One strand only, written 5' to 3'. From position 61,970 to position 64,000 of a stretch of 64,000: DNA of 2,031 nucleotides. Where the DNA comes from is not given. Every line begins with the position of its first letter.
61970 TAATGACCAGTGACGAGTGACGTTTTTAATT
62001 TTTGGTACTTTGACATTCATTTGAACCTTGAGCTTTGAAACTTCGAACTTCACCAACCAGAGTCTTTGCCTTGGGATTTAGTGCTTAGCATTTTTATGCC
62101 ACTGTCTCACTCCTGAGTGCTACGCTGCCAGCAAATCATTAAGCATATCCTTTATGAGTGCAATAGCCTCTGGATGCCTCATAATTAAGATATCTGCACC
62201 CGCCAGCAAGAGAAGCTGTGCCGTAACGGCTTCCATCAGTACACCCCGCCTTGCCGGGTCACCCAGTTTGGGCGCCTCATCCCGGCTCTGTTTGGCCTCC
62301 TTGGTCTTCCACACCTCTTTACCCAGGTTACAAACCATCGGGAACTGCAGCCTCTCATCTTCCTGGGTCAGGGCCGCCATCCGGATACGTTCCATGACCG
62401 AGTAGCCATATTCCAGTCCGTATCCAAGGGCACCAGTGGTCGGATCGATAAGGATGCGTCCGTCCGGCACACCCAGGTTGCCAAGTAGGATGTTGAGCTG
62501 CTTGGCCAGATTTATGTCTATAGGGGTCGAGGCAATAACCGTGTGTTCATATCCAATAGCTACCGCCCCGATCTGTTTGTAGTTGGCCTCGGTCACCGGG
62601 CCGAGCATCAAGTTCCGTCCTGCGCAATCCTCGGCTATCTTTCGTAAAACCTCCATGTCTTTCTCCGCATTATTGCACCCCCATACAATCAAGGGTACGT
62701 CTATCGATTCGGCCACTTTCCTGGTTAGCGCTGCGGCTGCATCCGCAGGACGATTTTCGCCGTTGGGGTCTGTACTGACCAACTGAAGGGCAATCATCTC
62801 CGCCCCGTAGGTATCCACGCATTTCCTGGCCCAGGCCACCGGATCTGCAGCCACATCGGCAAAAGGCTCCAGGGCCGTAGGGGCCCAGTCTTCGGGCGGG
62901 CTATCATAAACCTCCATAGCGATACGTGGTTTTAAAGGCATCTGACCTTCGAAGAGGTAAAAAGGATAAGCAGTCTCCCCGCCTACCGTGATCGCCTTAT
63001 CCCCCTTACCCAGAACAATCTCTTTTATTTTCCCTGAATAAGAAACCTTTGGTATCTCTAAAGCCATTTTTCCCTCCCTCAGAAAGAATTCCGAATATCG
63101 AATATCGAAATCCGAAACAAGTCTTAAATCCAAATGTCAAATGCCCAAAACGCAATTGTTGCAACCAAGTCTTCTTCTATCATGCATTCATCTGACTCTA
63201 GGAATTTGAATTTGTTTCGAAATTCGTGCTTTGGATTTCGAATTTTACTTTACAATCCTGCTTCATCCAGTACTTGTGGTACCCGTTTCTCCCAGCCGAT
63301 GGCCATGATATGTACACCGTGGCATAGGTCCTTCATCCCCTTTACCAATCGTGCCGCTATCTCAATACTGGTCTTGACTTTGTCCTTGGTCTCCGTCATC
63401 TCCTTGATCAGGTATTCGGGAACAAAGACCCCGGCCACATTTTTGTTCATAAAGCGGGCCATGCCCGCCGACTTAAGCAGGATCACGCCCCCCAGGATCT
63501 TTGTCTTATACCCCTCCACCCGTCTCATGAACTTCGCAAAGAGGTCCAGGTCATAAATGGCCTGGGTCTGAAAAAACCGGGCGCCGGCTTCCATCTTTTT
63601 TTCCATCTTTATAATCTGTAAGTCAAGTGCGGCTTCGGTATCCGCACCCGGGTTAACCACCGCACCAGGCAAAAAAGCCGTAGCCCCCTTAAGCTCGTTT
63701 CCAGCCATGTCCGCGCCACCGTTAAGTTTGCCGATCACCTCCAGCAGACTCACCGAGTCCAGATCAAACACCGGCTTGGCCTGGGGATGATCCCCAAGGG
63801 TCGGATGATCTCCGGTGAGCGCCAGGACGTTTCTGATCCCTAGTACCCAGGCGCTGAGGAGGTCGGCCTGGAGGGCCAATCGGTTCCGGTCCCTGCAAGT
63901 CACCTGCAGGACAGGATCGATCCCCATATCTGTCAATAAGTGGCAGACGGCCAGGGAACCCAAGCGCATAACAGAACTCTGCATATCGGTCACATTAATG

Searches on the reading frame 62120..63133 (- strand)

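Call 9: search_protein_families(library=ncbifam, proteins=[window:62120-63133:-])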
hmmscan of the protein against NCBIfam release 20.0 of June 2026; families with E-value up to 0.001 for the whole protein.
window:62120-63133:- (337 aa): 7 families
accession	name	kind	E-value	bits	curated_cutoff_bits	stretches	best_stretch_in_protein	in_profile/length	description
NF003377.0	PRK04452.1-3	subfamily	2.1e-174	580.6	527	1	23-335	1-313/432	acetyl-CoA decarbonylase/synthase complex subunit delta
NF003376.0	PRK04452.1-2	subfamily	1.7e-125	418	280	1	23-335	1-312/313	acetyl-CoA decarbonylase/synthase complex subunit delta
NF040759.1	WLP_AcsD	exception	1.2e-100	336.8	430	1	31-334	7-311/312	acetyl-CoA decarbonylase/synthase complex subunit delta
NF003375.0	PRK04452.1-1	subfamily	2.3e-82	277.4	488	1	28-335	107-424/442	acetyl-CoA decarbonylase/synthase complex subunit delta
TIGR00381.1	cdhD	equivalog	1.9e-67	227.7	252.9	1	25-334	64-373/389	CO dehydrogenase/acetyl-CoA synthase subunit delta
NF003378.0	PRK04452.1-4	subfamily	1e-62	212.2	634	1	22-332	58-363/384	acetyl-CoA decarbonylase/synthase complex subunit delta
NF003195.0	PRK04165.1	equivalog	1.1e-17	64.1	306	1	34-327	59-305/450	acetyl-CoA decarbonylase/synthase complex subunit gamma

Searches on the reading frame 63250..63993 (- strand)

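Call 9: search_protein_families(library=ncbifam, proteins=[window:63250-63993:-])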
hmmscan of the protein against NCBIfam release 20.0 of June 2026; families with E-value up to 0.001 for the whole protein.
window:63250-63993:- (247 aa): 4 families
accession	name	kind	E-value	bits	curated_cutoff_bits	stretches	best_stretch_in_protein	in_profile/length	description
NF006396.0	PRK08645.1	equivalog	6.7e-61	206.1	453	1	2-231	357-587/611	bifunctional homocysteine S-methyltransferase/methylenetetrahydrofolate reductase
TIGR00676.1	fadh2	equivalog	9.4e-17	61.2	293.7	1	18-242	52-271/275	methylenetetrahydrofolate reductase [NAD(P)H]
TIGR00677.1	fadh2_euk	equivalog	1.6e-13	50.7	310.05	1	18-246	53-276/281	methylenetetrahydrofolate reductase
NF006950.0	PRK09432.1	equivalog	8.5e-09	35.1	382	1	23-216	81-256/296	methylenetetrahydrofolate reductase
